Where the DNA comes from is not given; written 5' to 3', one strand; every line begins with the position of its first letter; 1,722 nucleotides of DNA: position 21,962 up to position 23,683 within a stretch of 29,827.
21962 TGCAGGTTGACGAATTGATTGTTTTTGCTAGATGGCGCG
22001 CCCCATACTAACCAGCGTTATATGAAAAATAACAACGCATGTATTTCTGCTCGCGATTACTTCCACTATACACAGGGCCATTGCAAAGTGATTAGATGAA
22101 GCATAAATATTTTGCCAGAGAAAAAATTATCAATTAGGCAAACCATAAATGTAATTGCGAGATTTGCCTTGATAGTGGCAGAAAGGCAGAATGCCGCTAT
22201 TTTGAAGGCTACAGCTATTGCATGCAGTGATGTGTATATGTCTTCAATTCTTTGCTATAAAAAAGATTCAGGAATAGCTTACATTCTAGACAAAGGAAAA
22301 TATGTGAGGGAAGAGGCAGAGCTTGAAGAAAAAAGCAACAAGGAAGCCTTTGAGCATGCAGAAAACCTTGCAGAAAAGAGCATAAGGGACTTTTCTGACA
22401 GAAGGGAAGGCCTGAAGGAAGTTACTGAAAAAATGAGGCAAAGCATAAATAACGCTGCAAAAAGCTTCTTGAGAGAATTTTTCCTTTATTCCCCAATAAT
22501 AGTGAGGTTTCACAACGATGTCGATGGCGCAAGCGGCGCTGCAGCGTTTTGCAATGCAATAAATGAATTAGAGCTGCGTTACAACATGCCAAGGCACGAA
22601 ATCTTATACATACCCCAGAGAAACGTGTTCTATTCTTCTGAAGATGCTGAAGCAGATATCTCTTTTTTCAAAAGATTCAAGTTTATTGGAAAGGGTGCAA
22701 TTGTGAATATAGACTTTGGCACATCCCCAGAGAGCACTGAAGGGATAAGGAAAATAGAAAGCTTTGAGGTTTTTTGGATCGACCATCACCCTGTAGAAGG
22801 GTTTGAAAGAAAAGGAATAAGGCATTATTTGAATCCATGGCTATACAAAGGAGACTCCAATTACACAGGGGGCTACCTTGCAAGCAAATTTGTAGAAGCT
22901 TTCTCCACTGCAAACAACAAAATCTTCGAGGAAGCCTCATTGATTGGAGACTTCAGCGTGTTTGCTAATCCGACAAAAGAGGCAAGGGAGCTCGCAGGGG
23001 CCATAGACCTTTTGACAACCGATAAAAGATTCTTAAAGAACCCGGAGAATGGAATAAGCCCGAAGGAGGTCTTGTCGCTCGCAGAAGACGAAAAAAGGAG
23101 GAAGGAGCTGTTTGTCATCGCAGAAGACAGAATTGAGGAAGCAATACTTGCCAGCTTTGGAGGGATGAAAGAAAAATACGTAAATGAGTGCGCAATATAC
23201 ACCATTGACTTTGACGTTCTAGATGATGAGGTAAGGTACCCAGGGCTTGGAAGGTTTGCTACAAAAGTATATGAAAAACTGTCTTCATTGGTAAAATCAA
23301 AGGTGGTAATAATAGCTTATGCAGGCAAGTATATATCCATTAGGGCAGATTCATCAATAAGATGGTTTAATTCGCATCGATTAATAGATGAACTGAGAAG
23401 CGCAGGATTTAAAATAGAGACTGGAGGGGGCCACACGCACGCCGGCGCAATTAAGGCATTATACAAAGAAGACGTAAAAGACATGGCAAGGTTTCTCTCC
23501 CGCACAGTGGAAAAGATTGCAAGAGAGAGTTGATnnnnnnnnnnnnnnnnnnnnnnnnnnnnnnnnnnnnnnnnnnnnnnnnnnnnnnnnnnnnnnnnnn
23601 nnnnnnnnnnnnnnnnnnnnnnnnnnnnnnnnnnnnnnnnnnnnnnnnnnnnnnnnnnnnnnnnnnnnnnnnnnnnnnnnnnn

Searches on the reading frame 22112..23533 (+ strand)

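Call 29: search_protein_families(library=pfam, proteins=[window:22112-23533:+], max_evalue=0.001)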
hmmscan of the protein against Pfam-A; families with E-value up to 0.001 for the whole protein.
window:22112-23533:+ (473 aa): 1 family
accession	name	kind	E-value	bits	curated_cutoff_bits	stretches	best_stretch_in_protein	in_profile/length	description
PF01368.27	DHH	-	1.2e-05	26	28.1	1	129-239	2-86/125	DHH family, N-terminal domain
